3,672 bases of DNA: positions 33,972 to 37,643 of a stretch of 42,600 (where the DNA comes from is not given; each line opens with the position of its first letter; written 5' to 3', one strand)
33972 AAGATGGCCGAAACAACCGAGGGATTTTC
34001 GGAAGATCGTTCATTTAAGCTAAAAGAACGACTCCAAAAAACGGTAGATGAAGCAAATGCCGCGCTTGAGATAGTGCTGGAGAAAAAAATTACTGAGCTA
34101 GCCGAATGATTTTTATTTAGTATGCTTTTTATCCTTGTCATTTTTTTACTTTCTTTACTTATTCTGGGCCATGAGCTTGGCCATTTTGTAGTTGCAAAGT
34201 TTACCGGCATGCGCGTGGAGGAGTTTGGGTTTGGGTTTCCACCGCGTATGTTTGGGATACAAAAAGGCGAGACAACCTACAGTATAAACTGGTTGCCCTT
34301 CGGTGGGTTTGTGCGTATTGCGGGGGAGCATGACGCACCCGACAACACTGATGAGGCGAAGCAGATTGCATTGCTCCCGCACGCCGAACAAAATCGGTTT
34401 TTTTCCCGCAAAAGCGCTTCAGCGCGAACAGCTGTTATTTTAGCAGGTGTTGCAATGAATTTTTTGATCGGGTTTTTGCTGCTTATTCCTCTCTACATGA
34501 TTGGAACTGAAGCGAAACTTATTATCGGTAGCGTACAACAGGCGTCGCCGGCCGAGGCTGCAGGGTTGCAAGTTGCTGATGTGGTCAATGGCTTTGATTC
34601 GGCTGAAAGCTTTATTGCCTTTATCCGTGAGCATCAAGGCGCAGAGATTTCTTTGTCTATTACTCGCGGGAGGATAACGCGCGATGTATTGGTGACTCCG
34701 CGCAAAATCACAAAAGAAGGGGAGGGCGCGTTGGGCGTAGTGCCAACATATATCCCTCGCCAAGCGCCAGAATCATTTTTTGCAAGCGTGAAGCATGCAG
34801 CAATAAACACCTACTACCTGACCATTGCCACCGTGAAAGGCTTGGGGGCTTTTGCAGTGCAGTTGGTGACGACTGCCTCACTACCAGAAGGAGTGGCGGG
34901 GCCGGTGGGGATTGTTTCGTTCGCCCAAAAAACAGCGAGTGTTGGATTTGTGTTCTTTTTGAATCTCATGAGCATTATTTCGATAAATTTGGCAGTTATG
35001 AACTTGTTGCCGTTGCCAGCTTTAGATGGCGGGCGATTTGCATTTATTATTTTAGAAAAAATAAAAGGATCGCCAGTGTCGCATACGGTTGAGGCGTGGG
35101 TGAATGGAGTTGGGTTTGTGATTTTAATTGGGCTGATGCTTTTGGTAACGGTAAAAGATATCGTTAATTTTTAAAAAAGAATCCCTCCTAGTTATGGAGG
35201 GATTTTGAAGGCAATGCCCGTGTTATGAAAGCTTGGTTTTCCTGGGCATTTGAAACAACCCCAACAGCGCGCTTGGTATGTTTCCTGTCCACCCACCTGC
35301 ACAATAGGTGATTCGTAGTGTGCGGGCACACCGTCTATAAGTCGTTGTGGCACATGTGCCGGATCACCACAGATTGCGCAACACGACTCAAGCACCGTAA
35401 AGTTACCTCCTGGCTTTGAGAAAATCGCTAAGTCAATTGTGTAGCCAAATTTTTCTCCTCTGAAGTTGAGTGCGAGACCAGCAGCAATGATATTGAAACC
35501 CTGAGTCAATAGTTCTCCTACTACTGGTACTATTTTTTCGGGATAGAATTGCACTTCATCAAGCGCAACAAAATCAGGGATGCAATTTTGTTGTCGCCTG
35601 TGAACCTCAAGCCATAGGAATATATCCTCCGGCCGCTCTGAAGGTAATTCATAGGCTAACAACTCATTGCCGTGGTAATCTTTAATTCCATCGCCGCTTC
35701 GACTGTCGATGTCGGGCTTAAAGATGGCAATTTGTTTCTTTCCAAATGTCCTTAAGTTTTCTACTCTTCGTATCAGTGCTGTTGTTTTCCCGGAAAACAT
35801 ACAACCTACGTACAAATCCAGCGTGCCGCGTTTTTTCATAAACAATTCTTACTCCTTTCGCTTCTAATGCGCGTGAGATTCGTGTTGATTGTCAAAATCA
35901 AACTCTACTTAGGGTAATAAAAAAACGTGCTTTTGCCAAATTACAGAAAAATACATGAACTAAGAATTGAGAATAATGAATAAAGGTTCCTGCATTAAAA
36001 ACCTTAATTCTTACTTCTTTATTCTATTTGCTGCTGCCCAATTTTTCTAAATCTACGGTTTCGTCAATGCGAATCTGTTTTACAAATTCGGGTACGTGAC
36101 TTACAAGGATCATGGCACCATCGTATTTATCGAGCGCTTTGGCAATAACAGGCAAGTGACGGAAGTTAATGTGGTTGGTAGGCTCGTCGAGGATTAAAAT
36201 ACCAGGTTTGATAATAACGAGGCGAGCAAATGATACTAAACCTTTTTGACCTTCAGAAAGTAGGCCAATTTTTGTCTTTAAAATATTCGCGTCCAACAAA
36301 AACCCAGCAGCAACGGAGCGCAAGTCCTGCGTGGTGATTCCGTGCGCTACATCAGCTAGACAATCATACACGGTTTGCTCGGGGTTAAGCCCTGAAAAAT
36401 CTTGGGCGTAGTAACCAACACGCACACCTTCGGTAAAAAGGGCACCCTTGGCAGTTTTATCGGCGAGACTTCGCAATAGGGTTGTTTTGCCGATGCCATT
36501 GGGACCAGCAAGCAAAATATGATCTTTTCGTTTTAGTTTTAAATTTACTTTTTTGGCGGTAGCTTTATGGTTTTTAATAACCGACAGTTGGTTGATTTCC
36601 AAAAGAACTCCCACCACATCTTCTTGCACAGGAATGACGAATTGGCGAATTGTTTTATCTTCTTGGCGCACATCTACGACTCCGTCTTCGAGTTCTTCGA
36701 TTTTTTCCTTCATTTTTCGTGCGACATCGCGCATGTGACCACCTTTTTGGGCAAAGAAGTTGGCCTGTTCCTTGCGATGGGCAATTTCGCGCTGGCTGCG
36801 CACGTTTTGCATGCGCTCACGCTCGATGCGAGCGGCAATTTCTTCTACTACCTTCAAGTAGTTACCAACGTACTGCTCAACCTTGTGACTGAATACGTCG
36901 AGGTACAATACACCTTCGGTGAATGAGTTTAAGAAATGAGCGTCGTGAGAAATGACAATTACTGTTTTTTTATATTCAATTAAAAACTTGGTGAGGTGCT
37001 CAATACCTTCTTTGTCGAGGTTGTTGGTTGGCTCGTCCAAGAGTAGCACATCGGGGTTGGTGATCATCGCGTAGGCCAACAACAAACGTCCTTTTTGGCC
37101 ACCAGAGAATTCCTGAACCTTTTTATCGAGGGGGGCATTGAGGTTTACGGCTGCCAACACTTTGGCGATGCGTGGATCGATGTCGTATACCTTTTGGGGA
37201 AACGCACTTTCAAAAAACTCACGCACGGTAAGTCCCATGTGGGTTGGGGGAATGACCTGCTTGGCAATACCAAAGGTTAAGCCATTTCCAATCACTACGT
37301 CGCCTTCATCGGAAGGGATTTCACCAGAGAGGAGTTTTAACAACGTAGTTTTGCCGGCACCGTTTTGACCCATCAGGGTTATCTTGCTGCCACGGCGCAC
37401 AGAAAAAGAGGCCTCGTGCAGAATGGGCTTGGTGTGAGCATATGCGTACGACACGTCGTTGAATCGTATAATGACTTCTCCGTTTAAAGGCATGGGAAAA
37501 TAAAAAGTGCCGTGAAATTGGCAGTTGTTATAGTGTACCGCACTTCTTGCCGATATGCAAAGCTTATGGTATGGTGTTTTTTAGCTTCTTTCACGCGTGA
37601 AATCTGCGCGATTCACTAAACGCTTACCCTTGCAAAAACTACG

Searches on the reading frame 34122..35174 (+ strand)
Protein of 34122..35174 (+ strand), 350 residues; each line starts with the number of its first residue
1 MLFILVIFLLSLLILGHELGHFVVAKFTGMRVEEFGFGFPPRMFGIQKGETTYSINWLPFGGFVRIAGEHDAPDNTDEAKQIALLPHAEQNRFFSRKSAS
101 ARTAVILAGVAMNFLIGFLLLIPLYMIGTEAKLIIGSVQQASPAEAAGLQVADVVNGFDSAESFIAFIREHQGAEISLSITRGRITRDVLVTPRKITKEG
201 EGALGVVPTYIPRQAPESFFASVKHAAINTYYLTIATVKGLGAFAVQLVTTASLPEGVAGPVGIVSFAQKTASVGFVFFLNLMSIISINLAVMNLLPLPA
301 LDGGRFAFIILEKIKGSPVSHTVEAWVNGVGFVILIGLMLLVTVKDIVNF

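Call 55: find_encoding_contigs(protein=window:34122-35174:+, flank=10000, max_places=5)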
Protein window:34122-35174:+ (350 aa): 1 contig read that carries it; 1 place shown.
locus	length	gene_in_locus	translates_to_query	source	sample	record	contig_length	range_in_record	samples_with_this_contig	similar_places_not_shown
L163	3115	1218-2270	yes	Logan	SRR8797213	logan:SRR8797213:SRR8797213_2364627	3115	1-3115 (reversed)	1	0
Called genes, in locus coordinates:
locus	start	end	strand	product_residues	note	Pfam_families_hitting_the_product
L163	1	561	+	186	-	?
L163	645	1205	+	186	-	PF01765:RRF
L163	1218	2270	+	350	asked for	PF02163:Peptidase_M50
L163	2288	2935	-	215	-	PF00265:TK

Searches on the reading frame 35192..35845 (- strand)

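Call 66: search_protein_families(library=ncbifam, proteins=[window:35192-35845:-], max_evalue=0.00001)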
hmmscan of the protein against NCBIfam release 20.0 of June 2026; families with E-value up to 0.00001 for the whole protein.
window:35192-35845:- (217 aa): 5 families
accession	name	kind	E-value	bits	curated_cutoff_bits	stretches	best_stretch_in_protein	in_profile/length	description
NF003296.0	PRK04296.1-1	equivalog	1.2e-44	152.7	183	1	3-202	4-191/195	thymidine kinase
NF003300.0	PRK04296.1-5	equivalog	3.3e-12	46.6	195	1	11-199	6-188/194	thymidine kinase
NF003299.0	PRK04296.1-4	equivalog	5.3e-12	46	284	1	13-201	8-187/191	thymidine kinase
NF003298.0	PRK04296.1-3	equivalog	1.3e-07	31.5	375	1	9-198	4-186/205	thymidine kinase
NF003297.0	PRK04296.1-2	equivalog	9.7e-06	25.3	252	0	8-175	3-164/216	thymidine kinase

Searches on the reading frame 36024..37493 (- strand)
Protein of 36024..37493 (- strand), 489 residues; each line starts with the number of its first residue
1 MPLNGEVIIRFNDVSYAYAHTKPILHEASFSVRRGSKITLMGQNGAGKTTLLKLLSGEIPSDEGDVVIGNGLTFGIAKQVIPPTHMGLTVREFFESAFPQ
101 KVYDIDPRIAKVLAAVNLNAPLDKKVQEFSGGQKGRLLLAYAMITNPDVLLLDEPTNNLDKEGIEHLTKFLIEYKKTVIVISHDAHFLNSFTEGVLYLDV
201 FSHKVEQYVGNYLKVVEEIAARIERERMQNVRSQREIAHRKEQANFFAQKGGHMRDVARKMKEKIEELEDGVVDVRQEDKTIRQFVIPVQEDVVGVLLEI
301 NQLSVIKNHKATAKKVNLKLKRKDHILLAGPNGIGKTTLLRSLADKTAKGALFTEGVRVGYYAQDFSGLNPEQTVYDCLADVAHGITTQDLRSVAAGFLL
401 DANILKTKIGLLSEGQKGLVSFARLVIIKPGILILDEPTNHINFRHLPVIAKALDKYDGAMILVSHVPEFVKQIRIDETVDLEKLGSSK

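Call 15: find_encoding_contigs(protein=window:36024-37493:-, flank=4000, max_places=10)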
Protein window:36024-37493:- (489 aa): 1 contig read that carries it; 1 place shown.
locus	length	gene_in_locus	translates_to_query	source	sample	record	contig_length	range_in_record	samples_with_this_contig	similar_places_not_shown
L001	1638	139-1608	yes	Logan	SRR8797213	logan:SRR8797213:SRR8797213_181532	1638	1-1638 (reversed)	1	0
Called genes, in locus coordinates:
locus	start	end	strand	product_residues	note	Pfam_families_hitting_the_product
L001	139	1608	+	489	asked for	PF03193:RsgA_GTPase (faint), PF00005:ABC_tran, PF02367:TsaE (faint), PF02463:SMC_N (faint), PF05496:RuvB_N (faint), PF13191:AAA_16 (faint), PF13481:AAA_25 (faint), PF00005:ABC_tran, +9 more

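Call 16: find_related_loci(query=window:36024-37493:-, collection=genome_contigs, flank=4000)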
Query window:36024-37493:- (489 aa) in genome_contigs; peptide patterns used: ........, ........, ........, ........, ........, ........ (x = any residue, [..] = any of these).
600 stretches matched a pattern (row limit reached: there are more); 553 encode a relative of the query (tblastn E <= 1e-3); the best 80 are kept; 80 distinct loci.
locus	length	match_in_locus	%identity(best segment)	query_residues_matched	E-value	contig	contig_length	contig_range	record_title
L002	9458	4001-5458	83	1-486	0e+0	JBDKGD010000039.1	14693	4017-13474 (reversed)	MAG: Candidatus Parcubacteria bacterium isolate farmington_2019_sw_WHONDRS-S19S_0053_B_bin.5 scaffold_1282542, whole gen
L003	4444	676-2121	67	4-485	0e+0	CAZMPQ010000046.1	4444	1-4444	MAG TPA_asm: uncultured Candidatus Saccharibacteria bacterium isolate SRP237561_co1_44 genome assembly, contig: NODE_443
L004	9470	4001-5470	66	6-485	0e+0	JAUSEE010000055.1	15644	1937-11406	MAG: Candidatus Buchananbacteria bacterium isolate E14_maxbin.167 E14_k141_191069, whole genome shotgun sequence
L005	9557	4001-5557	62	1-485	0e+0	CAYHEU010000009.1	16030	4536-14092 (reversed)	MAG TPA_asm: uncultured Candidatus Saccharibacteria bacterium isolate ERP119705_co13_212 genome assembly, contig: NODE_4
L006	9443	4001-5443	65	4-485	0e+0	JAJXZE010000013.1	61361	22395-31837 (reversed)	MAG: bacterium isolate BP7.bin39 NODE_576_length_61361_cov_1.748767, whole genome shotgun sequence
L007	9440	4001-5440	64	3-482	0e+0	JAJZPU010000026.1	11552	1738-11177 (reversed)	MAG: bacterium isolate SKS1.bin17 NODE_9958_length_11552_cov_2.684989, whole genome shotgun sequence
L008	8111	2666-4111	65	4-485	0e+0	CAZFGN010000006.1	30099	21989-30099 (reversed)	MAG TPA_asm: uncultured Candidatus Saccharibacteria bacterium isolate binchicken_co95_64 genome assembly, contig: NODE_6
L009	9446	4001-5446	66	4-485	0e+0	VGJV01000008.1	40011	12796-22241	MAG: Candidatus Liptonbacteria bacterium isolate M_DeepCast_50m_m2_187 M_DeepCast_50m_m2_187_Ga0194121_10001466, whole g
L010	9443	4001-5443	65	6-485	0e+0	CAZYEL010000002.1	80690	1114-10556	MAG TPA_asm: uncultured Candidatus Saccharibacteria bacterium isolate binchicken_co227_1009 genome assembly, contig: NOD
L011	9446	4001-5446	64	4-485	0e+0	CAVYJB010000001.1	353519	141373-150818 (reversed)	MAG: uncultured bacterium isolate MFD01476.bin.1.98 genome assembly, contig: contig_23397, whole genome shotgun sequence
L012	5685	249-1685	62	6-484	0e+0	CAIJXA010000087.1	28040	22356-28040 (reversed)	uncultured bacterium isolate Kiruna_bin-03293 genome assembly, contig: bin-03293:087/137, whole genome shotgun sequence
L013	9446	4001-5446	63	5-486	0e+0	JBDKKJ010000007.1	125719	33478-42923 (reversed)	MAG: Candidatus Parcubacteria bacterium isolate gunnisonriver_2019_sw_WHONDRS-S19S_0062_B_bin.4 scaffold_1241466, whole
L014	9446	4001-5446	63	3-484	0e+0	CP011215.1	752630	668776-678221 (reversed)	MAG: Candidatus Campbellbacteria bacterium GW2011_OD1_34_28 chromosome, complete genome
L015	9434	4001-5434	63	6-483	0e+0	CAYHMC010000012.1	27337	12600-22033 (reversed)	MAG TPA_asm: uncultured Candidatus Saccharibacteria bacterium isolate ERP119705_co13_620 genome assembly, contig: NODE_2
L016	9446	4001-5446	63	1-482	0e+0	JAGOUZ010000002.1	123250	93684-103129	MAG: Candidatus Paceibacterota bacterium isolate Gw_Eff_bin_534 Gw_Eff_156_length_123250_cov_6.883807, whole genome shot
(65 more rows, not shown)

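Call 37: find_related_loci(query=window:36024-37493:-, collection=metagenome_contigs, flank=3000)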
Query window:36024-37493:- (489 aa) in metagenome_contigs; peptide patterns used: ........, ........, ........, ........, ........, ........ (x = any residue, [..] = any of these).
600 stretches matched a pattern (row limit reached: there are more); 557 encode a relative of the query (tblastn E <= 1e-3); the best 80 are kept; 80 distinct loci.
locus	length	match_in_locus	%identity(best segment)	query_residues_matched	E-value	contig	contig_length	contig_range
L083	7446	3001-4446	69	4-485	0e+0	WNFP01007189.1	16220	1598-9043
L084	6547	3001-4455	65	4-488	0e+0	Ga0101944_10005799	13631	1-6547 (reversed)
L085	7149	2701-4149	68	1-485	0e+0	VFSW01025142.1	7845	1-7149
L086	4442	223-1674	68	1-485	0e+0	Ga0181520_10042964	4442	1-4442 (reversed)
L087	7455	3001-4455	65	3-487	0e+0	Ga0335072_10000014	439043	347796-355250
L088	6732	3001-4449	63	4-485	0e+0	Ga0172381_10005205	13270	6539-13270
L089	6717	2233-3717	64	6-485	0e+0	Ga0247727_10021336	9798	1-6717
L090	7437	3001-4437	64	6-484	0e+0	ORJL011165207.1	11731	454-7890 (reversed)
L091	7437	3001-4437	64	1-479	0e+0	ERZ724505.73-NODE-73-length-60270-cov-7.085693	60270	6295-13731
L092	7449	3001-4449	65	4-485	0e+0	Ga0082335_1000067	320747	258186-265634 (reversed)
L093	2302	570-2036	65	1-487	0e+0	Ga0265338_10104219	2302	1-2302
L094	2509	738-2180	63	4-484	0e+0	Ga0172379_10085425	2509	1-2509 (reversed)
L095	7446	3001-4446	64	1-483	0e+0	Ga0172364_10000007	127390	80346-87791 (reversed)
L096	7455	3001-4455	62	1-484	0e+0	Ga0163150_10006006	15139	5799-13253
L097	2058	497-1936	63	5-484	0e+0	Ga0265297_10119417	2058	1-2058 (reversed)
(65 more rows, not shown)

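Call 54: list_cluster_members(proteins=[window:36024-37493:-, window:38105-39844:-])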
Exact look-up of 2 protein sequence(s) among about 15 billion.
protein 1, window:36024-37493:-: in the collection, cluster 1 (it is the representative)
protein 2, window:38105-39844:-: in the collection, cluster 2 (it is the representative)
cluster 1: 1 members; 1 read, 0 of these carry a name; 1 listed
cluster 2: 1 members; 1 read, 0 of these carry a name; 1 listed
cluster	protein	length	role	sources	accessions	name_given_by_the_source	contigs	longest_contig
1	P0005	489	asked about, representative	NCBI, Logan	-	-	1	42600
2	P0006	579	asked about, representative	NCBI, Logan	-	-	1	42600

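Call 66: search_protein_families(library=ncbifam, proteins=[window:36024-37493:-], max_evalue=0.00001)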
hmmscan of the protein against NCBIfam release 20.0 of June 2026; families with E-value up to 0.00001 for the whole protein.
window:36024-37493:- (489 aa): 188 families (the best 25 are shown)
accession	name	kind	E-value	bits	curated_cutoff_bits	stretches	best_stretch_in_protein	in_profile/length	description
NF000355.4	ribo_prot_ABC_F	equivalog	8.8e-94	315.1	380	1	8-475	2-493/499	ribosomal protection-like ABC-F family protein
NF011646.0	PRK15064.1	equivalog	3.3e-71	240.3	762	2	102-474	128-501/530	ABC-F family ATPase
NF050005.1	ABC_ATPase_Uup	equivalog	4.6e-69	233.2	900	2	100-473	130-502/636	ATP-binding cassette ATPase Uup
TIGR03719.1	ABC_ABC_ChvD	subfamily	5.4e-69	233.2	806.75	2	101-473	135-505/552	energy-dependent translational throttle protein EttA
NF008775.0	PRK11819.1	equivalog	8.4e-69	232.6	599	2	102-474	138-508/556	energy-dependent translational throttle protein EttA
NF000169.2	ABCF_Sal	exception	1.4e-64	218.7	725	2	112-475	113-495/542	Sal family ABC-F type ribosomal protection protein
NF008358.0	PRK11147.1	equivalog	3.7e-64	217.1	936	2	100-473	130-502/635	ABC transporter ATP-binding protein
NF007921.0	PRK10636.1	equivalog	2.3e-59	201.2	917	2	103-472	123-491/638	ABC transporter ATP-binding protein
NF000171.1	ABCF_producer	exception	4.7e-58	197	800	2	102-469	136-522/541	TlrC/CarA/OleB/SrmB family ABC-F type ribosomal protection protein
NF000170.2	ABCF_Vga_all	exception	1.1e-56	192.5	725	2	20-224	14-172/521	Vga family ABC-F type ribosomal protection protein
NF000168.2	ABCF_Msr_all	exception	9.3e-56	189.4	680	2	20-194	307-474/487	Msr family ABC-F type ribosomal protection protein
NF043038.1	ABCF_CplR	exception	7e-54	183.4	780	3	258-474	249-462/544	ABC-F type ribosomal protection protein CplR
NF000514.1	ABCF_OptrA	exception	2.3e-46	158.4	1450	1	121-474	175-525/655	ABC-F type ribosomal protection protein OptrA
NF000166.1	ABCF_CarA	exception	5.5e-46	156.8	1050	3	317-466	380-530/556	ABC-F type ribosomal protection protein Car(A)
NF000167.2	ABCF_Lsa_all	exception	2.1e-44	152.3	750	3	124-264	113-250/492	Lsa family ABC-F type ribosomal protection protein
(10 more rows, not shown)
